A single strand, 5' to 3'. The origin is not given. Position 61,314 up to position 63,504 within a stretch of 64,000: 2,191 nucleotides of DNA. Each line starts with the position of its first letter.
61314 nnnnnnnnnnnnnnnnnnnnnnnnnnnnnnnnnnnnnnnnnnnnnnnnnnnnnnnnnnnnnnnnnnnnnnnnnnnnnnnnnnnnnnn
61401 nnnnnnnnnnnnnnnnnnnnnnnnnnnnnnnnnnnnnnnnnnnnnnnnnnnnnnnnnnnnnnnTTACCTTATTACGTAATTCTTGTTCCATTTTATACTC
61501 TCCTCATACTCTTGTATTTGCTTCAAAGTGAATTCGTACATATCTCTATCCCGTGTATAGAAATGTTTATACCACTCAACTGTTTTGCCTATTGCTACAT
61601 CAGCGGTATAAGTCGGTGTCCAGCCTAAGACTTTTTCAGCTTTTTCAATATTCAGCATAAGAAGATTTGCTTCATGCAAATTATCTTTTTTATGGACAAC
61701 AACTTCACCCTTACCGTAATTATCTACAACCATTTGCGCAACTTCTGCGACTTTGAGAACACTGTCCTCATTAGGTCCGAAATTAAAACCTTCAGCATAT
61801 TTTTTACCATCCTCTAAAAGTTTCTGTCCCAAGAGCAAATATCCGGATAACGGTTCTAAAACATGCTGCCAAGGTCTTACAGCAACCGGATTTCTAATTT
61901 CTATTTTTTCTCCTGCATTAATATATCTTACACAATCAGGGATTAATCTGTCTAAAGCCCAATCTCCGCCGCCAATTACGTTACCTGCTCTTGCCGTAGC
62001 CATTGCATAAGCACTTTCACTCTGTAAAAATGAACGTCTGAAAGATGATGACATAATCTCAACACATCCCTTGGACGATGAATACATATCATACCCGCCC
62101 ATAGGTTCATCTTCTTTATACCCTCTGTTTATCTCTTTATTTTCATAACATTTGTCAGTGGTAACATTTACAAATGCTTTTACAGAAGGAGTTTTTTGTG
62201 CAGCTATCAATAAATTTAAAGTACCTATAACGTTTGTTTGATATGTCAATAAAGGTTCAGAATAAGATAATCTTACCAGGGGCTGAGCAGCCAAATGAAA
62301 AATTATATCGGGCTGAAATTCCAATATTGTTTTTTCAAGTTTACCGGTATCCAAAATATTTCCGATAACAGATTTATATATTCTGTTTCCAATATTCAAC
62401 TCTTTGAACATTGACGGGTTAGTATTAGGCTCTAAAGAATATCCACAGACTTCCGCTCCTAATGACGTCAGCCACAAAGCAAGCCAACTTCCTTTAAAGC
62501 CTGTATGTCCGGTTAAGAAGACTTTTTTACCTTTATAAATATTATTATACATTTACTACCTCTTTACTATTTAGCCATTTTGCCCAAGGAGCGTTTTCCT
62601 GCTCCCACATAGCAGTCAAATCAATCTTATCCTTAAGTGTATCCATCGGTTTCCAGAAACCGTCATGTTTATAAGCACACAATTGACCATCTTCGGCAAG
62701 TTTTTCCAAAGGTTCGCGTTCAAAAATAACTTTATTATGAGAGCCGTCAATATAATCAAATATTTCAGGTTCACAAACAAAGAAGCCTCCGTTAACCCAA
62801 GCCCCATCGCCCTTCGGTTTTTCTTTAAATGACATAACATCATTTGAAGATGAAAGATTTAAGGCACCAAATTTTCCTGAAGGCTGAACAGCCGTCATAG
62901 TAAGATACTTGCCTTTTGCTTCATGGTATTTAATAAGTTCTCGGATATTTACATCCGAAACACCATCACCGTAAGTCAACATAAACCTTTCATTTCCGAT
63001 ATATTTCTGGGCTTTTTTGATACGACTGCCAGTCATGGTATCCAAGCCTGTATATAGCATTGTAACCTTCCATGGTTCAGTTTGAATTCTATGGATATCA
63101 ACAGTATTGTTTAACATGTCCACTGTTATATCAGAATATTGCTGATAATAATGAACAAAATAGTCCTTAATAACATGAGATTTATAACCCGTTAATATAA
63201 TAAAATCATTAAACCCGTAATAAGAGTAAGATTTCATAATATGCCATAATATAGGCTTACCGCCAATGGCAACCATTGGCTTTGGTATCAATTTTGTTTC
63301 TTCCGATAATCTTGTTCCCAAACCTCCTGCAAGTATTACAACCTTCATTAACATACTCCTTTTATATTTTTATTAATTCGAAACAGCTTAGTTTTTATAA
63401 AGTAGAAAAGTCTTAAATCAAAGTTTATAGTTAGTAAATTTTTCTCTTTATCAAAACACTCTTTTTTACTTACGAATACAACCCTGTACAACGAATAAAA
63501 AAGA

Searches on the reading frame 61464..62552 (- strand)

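Call 22: search_protein_families(library=pfam, proteins=[window:61464-62552:-])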
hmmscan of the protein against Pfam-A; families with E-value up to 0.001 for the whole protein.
window:61464-62552:- (362 aa): 5 families
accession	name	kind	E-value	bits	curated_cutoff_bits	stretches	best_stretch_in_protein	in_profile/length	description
PF16363.11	GDP_Man_Dehyd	-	1.1e-34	120.9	27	1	13-321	2-329/332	GDP-mannose 4,6 dehydratase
PF01370.27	Epimerase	-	5.5e-27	95.2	20.9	1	11-244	1-227/240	NAD dependent epimerase/dehydratase family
PF02719.21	Polysacc_synt_2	-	5.8e-14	52.4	20.2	1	14-226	4-201/293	Polysaccharide biosynthesis protein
PF04321.23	RmlD_sub_bind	-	6.4e-07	29.2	27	1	10-163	2-131/287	RmlD substrate binding domain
PF07993.18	NAD_binding_4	-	9.9e-05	22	20.1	1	82-140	90-145/258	Male sterility protein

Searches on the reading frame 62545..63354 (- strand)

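Call 22: search_protein_families(library=pfam, proteins=[window:62545-63354:-])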
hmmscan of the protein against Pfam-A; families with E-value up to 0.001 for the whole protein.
window:62545-63354:- (269 aa): 2 families
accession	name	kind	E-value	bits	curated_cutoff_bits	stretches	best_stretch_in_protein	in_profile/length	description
PF00483.29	NTP_transferase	-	6.6e-24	85.3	21.2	1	4-239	1-231/245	Nucleotidyl transferase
PF12804.13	NTP_transf_3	-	2.9e-07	31.2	27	1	5-60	1-51/160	MobA-like NTP transferase domain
